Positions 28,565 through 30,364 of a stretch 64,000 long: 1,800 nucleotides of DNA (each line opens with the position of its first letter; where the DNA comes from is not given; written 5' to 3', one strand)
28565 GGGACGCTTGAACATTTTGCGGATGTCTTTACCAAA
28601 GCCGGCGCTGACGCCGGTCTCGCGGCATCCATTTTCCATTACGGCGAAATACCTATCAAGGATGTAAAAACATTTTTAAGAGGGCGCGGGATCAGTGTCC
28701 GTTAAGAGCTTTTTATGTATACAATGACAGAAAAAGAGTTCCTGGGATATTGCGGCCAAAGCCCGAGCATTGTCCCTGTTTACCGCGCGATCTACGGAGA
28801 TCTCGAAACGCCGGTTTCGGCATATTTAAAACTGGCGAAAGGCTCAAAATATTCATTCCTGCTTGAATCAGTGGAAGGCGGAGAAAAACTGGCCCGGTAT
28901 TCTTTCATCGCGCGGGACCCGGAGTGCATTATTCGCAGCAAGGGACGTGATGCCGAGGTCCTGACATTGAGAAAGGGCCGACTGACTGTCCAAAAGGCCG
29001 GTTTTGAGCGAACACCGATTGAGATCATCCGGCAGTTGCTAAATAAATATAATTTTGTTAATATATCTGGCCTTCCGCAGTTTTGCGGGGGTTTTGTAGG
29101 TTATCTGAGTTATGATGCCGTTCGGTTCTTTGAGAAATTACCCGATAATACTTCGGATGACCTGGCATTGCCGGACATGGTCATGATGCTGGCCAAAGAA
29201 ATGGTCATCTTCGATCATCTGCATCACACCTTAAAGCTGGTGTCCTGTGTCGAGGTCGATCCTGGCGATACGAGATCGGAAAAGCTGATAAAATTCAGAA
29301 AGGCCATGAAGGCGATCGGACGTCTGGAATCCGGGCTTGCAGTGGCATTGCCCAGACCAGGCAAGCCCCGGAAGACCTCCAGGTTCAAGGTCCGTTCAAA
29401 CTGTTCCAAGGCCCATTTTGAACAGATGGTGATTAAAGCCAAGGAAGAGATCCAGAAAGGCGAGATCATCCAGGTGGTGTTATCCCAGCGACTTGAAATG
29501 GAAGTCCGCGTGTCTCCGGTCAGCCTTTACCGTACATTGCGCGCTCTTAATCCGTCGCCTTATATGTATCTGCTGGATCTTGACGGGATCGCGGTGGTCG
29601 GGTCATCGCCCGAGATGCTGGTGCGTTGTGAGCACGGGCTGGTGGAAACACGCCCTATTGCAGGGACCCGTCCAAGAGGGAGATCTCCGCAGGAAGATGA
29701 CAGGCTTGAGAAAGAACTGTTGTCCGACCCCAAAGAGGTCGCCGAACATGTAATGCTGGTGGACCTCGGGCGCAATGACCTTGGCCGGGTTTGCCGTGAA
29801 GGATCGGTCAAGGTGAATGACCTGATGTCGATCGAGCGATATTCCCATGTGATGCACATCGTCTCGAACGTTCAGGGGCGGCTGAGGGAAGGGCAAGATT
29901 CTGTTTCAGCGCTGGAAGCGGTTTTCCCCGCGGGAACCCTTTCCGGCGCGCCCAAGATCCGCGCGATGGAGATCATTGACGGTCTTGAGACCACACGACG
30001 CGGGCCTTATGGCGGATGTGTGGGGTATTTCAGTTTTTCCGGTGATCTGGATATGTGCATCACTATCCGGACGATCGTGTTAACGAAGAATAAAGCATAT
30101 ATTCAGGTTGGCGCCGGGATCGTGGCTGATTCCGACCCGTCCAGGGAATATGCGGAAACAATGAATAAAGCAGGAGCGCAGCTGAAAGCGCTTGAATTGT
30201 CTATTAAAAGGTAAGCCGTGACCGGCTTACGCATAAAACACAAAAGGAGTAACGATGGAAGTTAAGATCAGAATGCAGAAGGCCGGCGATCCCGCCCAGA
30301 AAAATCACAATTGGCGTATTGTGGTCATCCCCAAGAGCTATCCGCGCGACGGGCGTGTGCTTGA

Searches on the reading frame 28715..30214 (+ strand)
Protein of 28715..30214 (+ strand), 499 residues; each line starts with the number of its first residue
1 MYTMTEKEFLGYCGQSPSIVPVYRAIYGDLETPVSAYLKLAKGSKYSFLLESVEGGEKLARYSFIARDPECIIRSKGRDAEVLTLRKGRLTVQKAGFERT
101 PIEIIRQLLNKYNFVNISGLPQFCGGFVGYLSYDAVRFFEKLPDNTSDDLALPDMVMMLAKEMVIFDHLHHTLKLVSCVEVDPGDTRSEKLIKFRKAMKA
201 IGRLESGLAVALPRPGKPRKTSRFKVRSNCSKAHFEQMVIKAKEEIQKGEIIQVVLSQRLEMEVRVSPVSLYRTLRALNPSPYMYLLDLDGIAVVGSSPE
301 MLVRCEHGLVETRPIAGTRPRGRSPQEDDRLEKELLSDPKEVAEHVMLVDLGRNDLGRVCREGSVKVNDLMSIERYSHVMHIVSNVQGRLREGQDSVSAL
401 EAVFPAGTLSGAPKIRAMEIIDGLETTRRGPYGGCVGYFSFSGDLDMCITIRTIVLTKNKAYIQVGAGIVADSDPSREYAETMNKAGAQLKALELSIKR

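Call 9: search_protein_families(library=pfam, proteins=[window:28715-30214:+], max_evalue=0.00001)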
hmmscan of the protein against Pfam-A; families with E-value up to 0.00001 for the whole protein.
window:28715-30214:+ (499 aa): 2 families
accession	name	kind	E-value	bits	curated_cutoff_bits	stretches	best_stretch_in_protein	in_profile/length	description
PF00425.24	Chorismate_bind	-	3.9e-96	322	27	1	232-485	2-257/257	chorismate binding enzyme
PF04715.19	Anth_synt_I_N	-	4.4e-37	127.9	23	1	29-174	1-139/140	Anthranilate synthase component I, N terminal region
